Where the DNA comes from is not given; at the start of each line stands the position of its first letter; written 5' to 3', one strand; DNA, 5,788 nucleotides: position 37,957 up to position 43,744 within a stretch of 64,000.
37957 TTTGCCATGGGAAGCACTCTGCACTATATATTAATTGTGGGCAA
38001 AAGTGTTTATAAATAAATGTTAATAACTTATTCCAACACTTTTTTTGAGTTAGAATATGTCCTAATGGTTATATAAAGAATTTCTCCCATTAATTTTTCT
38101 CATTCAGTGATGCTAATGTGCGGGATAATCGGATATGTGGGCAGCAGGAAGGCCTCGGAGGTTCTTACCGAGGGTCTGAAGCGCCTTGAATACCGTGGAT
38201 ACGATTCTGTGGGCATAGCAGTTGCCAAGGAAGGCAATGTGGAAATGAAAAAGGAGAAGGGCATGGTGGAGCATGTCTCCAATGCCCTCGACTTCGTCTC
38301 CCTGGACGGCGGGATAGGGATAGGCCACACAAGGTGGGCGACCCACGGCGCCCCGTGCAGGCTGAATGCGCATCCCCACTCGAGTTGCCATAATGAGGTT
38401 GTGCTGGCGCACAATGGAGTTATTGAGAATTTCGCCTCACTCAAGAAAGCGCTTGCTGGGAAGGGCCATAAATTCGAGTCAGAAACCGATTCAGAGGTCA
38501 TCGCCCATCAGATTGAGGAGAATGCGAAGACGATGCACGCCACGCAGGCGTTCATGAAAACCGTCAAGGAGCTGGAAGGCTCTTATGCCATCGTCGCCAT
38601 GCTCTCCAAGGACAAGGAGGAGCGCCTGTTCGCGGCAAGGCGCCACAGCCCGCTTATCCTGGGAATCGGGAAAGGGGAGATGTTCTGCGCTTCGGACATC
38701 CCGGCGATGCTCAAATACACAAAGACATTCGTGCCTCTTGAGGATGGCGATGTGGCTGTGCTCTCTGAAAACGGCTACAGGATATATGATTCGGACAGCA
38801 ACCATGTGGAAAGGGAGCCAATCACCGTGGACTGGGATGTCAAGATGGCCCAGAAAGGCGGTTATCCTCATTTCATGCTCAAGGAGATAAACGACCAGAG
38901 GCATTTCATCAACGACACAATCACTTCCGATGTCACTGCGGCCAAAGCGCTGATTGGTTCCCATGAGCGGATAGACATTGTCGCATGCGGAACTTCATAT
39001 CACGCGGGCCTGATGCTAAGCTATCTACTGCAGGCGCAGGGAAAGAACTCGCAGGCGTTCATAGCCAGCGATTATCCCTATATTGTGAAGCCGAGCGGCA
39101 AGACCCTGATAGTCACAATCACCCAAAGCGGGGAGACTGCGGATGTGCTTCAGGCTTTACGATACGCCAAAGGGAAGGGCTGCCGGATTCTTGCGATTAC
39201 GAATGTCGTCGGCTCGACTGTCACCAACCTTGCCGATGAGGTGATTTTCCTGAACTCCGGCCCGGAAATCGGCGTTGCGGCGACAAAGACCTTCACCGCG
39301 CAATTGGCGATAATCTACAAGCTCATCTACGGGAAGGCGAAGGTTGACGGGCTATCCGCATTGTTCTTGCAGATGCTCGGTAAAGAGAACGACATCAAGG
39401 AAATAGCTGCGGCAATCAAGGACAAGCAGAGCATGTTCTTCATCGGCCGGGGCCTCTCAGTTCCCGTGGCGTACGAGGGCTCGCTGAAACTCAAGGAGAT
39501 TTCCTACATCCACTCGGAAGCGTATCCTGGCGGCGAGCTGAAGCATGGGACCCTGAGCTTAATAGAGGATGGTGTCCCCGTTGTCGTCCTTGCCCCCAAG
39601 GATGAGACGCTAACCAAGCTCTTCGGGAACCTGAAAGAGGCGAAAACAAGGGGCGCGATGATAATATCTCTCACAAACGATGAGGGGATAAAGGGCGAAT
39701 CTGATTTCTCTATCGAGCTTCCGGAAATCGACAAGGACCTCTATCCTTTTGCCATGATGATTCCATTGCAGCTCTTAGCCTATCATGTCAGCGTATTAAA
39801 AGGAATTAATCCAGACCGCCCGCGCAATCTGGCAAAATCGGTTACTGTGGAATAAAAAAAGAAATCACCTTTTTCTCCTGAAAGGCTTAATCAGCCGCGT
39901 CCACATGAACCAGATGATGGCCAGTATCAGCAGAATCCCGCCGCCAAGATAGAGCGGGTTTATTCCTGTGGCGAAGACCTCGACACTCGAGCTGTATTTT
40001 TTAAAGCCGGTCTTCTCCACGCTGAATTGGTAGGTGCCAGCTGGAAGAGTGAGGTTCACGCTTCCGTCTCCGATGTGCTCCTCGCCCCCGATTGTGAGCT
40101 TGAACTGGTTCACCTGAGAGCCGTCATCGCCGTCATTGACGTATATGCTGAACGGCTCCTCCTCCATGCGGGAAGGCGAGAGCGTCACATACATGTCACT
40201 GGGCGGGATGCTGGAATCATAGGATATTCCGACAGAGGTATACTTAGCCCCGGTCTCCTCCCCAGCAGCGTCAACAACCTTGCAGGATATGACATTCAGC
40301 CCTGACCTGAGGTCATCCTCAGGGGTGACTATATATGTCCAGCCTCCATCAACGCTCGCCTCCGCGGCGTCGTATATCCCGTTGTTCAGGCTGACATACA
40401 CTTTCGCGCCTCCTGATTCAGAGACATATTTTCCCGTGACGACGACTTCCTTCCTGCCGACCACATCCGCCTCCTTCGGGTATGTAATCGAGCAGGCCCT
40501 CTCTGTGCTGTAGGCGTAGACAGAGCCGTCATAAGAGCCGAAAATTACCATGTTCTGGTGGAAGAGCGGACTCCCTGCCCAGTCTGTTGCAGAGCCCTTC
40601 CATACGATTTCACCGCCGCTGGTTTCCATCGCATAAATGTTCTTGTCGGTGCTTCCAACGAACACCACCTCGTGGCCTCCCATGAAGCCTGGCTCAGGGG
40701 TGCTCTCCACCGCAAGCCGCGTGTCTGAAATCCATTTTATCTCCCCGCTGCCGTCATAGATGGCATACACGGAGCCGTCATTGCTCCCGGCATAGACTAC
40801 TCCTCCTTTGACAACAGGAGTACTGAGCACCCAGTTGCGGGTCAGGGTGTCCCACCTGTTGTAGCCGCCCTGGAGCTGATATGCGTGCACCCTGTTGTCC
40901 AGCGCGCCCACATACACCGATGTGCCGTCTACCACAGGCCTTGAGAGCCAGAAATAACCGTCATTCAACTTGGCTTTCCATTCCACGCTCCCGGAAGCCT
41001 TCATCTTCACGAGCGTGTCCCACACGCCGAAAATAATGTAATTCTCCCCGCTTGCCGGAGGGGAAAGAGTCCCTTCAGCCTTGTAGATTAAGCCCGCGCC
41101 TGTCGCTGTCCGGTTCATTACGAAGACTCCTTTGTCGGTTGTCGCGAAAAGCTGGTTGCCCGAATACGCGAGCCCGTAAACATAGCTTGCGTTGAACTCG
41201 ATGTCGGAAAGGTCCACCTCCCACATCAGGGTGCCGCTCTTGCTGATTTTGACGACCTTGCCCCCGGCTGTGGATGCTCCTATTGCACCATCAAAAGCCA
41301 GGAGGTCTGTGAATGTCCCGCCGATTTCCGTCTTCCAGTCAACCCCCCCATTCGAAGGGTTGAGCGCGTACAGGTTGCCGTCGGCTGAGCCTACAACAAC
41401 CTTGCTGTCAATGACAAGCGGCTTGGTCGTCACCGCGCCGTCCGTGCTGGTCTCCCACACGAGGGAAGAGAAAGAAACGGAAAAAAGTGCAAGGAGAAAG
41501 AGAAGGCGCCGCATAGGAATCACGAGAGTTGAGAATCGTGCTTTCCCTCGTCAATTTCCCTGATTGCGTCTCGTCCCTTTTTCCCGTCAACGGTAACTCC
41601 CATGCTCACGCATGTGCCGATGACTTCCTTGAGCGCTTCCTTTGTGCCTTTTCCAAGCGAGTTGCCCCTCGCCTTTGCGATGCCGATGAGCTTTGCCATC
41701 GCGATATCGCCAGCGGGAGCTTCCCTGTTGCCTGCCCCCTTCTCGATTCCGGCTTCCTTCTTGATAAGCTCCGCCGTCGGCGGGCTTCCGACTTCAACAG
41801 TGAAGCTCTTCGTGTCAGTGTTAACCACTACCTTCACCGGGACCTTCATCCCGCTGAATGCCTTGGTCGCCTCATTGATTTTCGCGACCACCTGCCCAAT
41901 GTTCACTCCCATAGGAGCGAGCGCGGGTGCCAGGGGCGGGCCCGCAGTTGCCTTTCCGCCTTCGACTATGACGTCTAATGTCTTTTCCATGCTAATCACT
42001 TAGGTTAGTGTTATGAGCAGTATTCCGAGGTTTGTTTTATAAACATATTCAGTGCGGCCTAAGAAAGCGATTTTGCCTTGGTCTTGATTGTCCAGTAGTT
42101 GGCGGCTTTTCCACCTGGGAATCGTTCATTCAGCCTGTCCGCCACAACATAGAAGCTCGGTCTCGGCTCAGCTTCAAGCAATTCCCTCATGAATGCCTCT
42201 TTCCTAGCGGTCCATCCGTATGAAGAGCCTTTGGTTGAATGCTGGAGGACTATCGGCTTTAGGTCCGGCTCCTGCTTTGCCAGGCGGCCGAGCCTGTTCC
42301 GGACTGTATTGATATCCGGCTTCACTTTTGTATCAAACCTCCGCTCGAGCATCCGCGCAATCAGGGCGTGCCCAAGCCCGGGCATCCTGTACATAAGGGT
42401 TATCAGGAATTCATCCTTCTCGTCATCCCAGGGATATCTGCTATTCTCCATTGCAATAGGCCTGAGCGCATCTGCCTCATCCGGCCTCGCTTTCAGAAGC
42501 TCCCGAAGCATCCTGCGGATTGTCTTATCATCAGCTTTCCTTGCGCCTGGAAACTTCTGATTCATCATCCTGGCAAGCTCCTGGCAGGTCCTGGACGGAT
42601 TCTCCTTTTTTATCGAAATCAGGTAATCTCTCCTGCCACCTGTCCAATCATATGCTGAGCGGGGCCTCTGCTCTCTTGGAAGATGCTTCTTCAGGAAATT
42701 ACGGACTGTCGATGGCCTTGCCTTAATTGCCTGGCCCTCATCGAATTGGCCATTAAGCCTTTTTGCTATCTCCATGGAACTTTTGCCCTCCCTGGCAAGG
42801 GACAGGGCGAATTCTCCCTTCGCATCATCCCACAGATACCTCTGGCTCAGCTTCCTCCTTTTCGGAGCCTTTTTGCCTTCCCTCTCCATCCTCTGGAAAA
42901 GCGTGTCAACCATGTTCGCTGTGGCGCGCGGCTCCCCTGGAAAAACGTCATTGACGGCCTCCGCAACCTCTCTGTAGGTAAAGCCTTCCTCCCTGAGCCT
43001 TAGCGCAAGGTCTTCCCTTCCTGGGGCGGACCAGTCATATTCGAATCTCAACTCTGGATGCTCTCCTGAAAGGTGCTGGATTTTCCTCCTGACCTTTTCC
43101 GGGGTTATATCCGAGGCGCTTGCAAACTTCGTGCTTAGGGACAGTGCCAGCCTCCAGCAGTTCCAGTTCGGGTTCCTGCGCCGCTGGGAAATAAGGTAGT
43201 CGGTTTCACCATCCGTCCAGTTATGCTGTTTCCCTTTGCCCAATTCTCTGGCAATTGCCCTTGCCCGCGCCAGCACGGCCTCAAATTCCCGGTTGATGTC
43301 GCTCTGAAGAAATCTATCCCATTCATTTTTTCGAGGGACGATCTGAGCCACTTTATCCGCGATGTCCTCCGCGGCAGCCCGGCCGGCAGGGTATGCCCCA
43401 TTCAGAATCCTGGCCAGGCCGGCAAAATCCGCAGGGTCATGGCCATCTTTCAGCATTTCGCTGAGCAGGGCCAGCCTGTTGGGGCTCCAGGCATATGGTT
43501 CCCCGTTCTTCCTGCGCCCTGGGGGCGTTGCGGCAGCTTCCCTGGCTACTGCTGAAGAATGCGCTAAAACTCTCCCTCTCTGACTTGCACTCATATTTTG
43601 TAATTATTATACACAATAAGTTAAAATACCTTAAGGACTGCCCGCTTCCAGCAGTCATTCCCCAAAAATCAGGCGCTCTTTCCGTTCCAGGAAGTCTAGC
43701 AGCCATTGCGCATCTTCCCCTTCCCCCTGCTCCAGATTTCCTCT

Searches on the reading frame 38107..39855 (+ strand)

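Call 71: search_protein_families(library=pfam, proteins=[window:38107-39855:+], max_evalue=0.0001)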
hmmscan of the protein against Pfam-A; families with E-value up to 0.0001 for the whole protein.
window:38107-39855:+ (582 aa): 3 families
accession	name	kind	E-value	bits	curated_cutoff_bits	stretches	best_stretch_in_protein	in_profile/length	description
PF01380.27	SIS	-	1.4e-46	158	25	2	286-406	5-128/131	SIS domain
PF13522.11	GATase_6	-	6.9e-21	75.1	27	1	67-196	9-129/130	Glutamine amidotransferase domain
PF13537.11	GATase_7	-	1.7e-15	57.6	25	1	90-202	15-122/123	Glutamine amidotransferase domain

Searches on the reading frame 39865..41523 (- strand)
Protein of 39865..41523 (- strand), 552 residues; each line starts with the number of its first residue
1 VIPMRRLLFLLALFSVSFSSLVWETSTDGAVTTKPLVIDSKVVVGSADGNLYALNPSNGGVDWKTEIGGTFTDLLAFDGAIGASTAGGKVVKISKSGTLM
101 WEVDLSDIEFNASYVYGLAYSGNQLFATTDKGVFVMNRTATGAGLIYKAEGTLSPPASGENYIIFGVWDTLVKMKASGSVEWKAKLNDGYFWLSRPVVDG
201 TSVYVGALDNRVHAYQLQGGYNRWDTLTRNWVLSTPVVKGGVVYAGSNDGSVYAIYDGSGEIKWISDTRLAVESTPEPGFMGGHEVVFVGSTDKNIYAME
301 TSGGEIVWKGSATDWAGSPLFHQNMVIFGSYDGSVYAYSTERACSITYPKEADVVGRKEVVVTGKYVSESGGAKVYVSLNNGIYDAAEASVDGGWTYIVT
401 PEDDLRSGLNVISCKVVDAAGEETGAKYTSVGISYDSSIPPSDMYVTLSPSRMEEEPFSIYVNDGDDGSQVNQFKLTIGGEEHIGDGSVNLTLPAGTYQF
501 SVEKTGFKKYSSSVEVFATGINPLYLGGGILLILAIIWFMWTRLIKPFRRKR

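Call 71: search_protein_families(library=pfam, proteins=[window:39865-41523:-], max_evalue=0.0001)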
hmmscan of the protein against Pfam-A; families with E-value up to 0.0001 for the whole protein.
window:39865-41523:- (552 aa): 3 families
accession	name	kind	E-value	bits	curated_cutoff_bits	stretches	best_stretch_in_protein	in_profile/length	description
PF13570.13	Beta-prop_ACSF4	-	6.8e-35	121.5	133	2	199-348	60-210/329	Beta-alanine-activating enzyme, beta-propeller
PF13360.13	PQQ_2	-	1.2e-29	104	27.6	3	176-269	11-102/233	Outer membrane protein assembly factor BamB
PF01011.28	PQQ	-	1.2e-05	24.7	26.7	0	234-273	51-90/595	Glucose/ethanol/alcohol dehydrogenase, beta-propeller domain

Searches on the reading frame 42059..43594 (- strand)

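Call 71: search_protein_families(library=pfam, proteins=[window:42059-43594:-], max_evalue=0.0001)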
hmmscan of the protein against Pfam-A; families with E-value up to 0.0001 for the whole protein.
window:42059-43594:- (511 aa): 2 families
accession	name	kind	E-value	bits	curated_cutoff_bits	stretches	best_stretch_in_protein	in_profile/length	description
PF13565.12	HTH_32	-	1.5e-14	54.7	33.7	0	306-363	21-73/73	Homeodomain-like domain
PF01498.24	HTH_Tnp_Tc3_2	-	1.3e-05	25.8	31.5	0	322-365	1-41/72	Transposase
